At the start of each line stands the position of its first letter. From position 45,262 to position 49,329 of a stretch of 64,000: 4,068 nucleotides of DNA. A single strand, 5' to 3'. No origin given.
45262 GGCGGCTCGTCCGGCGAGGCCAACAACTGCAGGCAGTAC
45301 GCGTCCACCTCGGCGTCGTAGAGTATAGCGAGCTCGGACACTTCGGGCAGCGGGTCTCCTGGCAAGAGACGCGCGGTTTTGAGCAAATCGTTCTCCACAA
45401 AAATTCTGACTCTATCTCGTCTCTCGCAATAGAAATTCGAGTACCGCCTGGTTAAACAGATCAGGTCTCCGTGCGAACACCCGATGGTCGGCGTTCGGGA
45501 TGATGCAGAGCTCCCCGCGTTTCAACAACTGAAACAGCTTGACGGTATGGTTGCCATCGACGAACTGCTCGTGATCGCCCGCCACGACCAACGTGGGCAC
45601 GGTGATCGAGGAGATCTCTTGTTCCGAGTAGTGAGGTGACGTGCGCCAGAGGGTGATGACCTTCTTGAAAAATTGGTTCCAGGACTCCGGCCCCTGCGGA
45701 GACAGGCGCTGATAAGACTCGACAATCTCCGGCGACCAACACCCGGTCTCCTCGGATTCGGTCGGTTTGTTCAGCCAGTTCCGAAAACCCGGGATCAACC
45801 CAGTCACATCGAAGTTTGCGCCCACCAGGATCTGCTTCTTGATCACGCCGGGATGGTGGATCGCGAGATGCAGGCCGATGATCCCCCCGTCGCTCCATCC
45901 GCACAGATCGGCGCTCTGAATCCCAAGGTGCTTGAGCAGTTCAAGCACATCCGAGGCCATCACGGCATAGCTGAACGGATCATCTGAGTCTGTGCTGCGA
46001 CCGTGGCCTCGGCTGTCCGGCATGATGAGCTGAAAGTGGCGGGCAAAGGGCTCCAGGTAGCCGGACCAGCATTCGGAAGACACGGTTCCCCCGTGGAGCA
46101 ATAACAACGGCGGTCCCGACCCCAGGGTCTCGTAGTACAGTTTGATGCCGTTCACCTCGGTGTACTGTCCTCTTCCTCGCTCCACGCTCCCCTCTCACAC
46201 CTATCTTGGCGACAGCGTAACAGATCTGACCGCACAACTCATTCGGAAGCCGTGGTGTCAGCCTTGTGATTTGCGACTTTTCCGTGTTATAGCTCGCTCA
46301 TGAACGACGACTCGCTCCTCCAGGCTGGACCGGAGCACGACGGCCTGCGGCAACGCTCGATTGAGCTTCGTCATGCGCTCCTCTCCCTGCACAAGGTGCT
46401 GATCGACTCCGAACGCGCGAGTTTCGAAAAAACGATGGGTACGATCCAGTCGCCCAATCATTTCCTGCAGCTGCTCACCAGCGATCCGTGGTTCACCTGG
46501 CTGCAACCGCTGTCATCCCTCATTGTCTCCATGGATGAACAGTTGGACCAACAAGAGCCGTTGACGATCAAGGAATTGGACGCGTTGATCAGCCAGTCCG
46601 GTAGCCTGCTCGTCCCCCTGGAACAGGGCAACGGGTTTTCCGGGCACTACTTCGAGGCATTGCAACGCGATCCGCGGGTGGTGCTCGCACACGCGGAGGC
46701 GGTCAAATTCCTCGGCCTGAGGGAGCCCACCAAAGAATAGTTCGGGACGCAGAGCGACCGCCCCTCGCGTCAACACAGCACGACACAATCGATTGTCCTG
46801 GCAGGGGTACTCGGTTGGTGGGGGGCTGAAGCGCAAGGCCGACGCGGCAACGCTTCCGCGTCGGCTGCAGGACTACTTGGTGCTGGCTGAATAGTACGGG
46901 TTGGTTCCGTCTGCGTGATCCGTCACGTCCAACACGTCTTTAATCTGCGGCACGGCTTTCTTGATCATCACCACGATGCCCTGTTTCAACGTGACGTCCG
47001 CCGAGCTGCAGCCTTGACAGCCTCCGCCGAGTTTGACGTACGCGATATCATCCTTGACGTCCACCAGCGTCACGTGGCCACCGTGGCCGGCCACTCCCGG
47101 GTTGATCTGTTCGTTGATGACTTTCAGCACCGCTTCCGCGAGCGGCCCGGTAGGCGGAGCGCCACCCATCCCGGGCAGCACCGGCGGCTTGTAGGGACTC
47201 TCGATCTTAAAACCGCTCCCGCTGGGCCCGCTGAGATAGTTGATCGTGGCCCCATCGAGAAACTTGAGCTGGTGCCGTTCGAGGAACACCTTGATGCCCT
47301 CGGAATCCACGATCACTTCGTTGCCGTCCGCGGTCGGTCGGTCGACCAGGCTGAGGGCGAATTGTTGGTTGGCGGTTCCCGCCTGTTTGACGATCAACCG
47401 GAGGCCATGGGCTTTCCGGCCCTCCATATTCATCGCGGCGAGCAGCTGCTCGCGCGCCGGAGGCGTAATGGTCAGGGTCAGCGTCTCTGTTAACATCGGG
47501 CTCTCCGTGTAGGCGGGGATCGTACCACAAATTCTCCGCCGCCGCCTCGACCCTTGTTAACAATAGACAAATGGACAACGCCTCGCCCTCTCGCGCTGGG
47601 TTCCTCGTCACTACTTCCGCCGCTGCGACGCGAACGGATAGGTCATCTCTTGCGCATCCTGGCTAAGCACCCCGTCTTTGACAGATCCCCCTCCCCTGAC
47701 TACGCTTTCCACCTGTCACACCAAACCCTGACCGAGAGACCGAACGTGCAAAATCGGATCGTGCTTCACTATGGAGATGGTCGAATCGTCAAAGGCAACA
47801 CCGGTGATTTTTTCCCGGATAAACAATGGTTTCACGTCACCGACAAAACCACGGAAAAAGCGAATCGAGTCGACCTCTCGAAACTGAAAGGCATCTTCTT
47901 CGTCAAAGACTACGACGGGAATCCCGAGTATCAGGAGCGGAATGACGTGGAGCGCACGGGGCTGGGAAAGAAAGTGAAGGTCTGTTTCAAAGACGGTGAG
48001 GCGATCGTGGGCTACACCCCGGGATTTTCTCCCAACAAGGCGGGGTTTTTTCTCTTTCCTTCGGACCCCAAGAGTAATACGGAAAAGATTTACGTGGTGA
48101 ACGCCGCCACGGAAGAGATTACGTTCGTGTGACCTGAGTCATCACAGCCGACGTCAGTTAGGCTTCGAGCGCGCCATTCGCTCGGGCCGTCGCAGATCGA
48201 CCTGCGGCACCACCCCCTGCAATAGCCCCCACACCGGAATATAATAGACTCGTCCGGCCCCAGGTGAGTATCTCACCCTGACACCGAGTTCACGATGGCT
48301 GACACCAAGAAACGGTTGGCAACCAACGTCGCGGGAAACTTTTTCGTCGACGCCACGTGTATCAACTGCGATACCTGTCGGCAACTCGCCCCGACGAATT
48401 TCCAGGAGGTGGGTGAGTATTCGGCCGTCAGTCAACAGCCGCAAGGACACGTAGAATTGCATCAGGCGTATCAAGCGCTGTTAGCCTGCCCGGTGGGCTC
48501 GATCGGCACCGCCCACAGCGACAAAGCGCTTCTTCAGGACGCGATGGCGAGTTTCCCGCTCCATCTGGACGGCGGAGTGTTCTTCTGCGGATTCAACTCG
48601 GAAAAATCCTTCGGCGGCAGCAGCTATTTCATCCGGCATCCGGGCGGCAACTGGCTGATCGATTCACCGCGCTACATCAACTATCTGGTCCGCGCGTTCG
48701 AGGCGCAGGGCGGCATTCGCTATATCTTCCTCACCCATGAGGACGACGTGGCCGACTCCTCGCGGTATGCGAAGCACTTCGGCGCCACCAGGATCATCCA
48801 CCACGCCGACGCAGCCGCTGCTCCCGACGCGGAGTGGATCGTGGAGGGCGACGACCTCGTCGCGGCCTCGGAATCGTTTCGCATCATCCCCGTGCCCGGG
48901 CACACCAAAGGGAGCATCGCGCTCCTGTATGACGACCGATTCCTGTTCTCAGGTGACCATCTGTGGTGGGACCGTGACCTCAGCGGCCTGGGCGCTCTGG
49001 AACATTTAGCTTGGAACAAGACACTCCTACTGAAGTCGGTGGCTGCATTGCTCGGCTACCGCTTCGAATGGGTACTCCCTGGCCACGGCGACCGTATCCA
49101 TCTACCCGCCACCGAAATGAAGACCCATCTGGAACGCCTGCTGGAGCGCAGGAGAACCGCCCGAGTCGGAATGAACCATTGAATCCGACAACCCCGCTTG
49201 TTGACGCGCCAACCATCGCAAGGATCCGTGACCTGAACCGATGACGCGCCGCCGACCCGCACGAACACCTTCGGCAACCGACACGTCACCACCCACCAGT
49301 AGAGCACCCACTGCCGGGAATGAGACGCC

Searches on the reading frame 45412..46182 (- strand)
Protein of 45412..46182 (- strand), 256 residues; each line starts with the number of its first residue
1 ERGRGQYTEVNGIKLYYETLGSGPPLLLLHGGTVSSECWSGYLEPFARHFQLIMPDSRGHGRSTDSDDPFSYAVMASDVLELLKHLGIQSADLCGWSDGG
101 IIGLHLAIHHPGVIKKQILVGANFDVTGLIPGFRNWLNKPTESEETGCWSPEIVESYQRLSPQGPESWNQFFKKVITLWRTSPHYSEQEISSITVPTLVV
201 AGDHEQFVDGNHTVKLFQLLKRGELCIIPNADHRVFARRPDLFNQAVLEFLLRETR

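Call 42: search_protein_families(library=pfam, proteins=[window:45412-46182:-], max_evalue=0.001)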
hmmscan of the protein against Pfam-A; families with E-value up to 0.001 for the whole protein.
window:45412-46182:- (256 aa): 3 families
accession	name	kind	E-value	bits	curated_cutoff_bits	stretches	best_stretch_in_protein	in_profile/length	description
PF00561.26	Abhydrolase_1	-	3e-25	89.8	25.8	1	24-128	1-110/245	alpha/beta hydrolase fold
PF12697.13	Abhydrolase_6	-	3.4e-21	77.3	26.3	1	26-246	1-217/217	Alpha/beta hydrolase family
PF12146.15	Hydrolase_4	-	6.9e-13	48.9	27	1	27-136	8-122/239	Serine aminopeptidase, S33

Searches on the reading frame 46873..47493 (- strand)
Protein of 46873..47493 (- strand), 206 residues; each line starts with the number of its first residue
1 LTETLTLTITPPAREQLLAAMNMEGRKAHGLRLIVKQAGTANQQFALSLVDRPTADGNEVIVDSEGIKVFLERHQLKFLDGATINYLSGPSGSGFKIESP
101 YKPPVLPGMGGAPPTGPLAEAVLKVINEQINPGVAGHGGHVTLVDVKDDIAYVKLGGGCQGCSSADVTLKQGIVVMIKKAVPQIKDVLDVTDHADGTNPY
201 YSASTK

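Call 42: search_protein_families(library=pfam, proteins=[window:46873-47493:-], max_evalue=0.001)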
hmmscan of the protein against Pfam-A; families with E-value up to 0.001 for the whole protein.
window:46873-47493:- (206 aa): 2 families
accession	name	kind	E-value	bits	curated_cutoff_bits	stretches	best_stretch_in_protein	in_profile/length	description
PF01106.22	NifU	-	7.1e-22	77.8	27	1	123-187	2-66/67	NifU-like domain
PF01521.26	Fe-S_biosyn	-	4.8e-12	46.5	26.3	1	6-101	2-101/110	Iron-sulphur cluster biosynthesis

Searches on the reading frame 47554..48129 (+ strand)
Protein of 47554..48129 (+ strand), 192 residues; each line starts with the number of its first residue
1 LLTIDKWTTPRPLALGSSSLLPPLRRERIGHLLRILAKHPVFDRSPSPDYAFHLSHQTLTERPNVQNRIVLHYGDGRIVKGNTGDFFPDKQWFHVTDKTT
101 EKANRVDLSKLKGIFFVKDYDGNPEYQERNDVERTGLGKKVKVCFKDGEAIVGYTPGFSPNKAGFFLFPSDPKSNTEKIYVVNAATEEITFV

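Call 42: search_protein_families(library=pfam, proteins=[window:47554-48129:+], max_evalue=0.001)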
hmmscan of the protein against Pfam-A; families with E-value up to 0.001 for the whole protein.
window:47554-48129:+ (192 aa): 1 family
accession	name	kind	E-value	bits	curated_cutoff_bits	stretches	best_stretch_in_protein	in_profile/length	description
PF22478.1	DUF6982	-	3.2e-27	95.7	24.5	1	66-190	2-131/134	Family of unknown function (DUF6982)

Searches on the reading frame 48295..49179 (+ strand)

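Call 42: search_protein_families(library=pfam, proteins=[window:48295-49179:+], max_evalue=0.001)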
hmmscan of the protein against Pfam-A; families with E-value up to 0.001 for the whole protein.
window:48295-49179:+ (295 aa): 3 families
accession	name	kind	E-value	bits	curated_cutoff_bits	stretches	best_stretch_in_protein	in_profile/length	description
PF13370.11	Fer4_13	-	7.6e-17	62.2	24.5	1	18-72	1-58/58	4Fe-4S single cluster domain of Ferredoxin I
PF00753.33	Lactamase_B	-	8.4e-08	32.8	22.7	1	107-264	5-196/196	Metallo-beta-lactamase superfamily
PF14597.12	Lactamase_B_5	-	1.1e-07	32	28.4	1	98-223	13-138/199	Metallo-beta-lactamase superfamily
